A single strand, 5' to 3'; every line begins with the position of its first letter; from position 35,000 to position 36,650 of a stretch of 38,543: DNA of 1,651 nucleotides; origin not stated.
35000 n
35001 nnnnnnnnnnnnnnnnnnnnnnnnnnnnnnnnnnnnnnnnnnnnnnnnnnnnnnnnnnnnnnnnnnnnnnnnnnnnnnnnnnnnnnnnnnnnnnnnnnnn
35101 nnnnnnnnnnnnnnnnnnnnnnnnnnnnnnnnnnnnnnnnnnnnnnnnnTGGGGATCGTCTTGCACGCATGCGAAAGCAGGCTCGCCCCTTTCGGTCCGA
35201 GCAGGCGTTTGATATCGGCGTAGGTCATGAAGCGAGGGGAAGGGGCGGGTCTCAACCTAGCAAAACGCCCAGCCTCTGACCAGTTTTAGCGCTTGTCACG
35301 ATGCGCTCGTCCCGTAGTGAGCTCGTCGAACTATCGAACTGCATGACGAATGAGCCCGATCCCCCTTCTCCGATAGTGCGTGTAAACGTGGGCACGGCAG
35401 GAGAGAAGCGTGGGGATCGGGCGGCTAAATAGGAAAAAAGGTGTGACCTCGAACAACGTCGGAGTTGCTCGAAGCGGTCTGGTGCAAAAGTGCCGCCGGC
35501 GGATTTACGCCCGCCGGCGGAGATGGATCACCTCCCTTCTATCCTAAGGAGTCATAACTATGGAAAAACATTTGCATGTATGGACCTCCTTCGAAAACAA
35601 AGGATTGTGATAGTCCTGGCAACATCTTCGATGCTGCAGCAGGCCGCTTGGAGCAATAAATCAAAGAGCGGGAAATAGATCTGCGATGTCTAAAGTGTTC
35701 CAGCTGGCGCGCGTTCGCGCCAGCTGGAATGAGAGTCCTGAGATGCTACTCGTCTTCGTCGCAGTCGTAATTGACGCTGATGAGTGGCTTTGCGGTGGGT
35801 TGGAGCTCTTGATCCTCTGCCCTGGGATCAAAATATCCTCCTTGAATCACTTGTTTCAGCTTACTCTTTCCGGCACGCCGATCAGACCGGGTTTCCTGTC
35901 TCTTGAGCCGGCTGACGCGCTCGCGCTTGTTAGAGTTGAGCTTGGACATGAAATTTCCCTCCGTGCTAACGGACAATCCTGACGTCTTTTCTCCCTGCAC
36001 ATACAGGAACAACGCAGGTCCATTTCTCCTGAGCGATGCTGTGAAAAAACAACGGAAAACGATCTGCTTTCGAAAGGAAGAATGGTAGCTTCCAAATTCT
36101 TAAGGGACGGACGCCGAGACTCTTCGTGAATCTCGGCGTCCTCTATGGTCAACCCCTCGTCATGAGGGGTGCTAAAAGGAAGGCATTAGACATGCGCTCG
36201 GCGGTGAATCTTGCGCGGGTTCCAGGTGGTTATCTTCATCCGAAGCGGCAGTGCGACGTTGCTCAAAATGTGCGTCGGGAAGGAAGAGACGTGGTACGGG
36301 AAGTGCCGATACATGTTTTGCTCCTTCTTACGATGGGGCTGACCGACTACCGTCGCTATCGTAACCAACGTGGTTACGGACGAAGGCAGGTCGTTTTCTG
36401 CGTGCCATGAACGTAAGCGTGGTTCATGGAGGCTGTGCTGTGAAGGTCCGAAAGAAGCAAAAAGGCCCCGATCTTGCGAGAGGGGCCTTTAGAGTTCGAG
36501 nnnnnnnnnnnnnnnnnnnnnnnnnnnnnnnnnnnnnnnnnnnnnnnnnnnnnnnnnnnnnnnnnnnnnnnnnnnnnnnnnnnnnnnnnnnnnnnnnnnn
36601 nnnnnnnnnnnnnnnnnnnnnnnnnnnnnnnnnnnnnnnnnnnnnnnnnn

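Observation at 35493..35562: Look-alike of the 16S rRNA 3' terminus (helix-45-like hairpin plus anti-SD tail) outside any rRNA gene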

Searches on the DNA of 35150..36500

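Call 6: search_rna_families(source=window, start=35150, end=36500, threshold=evalue, max_evalue=10, show_alignments=4)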
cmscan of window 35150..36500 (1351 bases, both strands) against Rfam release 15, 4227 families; matches with E-value up to 10: 7.
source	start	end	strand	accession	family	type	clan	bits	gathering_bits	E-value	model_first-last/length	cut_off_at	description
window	35493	35547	-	RF01867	CC2171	Gene; sRNA;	-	24.2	75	0.0094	1-159/159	no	caulobacter sRNA CC2171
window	36312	36380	-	RF03036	osmY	Gene; sRNA;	-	22.1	46.9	0.021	1-72/72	no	osmY RNA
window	36104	36156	-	RF03560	mir-3926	Gene; miRNA;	-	18.4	82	3.1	1-63/63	no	mir-3926 microRNA precursor family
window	36454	36500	-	RF02353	BjrC68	Gene; sRNA;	-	16.4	39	0.3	36-82/82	5'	Bradyrhizobiaceae sRNA BjrC68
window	36461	36490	+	RF02867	ncS011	Gene; sRNA;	-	14.2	48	0.66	174-203/207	no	Burkholderia sRNA 11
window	36058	36155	+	RF02479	GlsR13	Gene; snRNA; snoRNA; CD-box;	-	14.1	100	4.9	1-100/100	no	Small nucleolar RNA GlsR13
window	35541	35566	+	RF03010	mcrA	Gene; sRNA;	-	11.6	57.6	6.4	1-51/51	no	mcrA RNA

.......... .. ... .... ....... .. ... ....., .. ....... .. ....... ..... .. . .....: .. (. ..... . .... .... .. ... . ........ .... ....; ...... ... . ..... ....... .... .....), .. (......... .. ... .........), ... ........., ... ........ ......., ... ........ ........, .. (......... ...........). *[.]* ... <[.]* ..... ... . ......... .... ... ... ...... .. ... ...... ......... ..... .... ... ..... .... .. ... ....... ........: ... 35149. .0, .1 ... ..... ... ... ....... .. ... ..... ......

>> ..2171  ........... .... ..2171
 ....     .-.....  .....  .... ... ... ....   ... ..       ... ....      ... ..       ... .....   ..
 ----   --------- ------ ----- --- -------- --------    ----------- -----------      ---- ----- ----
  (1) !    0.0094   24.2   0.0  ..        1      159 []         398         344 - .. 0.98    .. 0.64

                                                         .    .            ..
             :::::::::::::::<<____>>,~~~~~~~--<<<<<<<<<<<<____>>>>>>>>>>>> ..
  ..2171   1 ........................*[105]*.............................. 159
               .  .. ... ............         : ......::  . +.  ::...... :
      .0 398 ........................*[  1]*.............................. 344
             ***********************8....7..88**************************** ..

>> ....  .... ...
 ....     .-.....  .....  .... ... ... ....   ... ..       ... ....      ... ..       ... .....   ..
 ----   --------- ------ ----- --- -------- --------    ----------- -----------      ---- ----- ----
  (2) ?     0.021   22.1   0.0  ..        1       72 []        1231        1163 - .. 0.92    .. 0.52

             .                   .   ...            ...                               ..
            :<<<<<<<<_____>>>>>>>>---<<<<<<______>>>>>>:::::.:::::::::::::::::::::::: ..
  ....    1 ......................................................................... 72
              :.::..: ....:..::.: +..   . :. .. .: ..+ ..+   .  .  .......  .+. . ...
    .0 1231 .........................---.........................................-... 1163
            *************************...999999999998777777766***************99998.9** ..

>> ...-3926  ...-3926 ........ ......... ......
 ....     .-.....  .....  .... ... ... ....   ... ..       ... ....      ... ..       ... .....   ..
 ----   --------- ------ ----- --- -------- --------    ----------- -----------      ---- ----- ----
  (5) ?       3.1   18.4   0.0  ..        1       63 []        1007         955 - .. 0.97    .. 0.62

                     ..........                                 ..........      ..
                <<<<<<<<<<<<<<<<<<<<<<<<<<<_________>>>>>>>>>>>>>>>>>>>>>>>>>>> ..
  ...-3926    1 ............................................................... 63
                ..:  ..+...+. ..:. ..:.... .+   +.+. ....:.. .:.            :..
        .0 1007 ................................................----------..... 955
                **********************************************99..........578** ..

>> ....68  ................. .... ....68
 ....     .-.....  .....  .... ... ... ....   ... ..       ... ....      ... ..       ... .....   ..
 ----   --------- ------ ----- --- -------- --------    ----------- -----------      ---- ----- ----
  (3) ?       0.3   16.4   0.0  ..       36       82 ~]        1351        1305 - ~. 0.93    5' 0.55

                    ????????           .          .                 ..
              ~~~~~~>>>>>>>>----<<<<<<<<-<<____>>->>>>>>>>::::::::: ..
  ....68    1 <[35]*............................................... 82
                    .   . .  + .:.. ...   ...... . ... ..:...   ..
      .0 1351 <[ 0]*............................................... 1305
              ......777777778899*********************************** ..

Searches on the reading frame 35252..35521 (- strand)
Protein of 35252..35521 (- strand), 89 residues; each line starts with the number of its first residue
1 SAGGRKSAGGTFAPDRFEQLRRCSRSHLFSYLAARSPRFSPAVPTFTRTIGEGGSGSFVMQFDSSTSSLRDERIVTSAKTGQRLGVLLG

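Call 15: search_protein_families(library=pfam, proteins=[window:35252-35521:-], max_evalue=1)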
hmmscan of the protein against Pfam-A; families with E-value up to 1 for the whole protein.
window:35252-35521:- (89 aa): 2 families
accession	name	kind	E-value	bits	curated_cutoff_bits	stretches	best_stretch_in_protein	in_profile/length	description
PF01104.22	Bunya_NS-S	-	0.17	12.1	25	1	54-88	24-58/91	Bunyavirus non-structural protein NS-s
PF16550.10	RPN13_C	-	0.27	11.9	39.3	1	35-67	63-95/112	UCH-binding domain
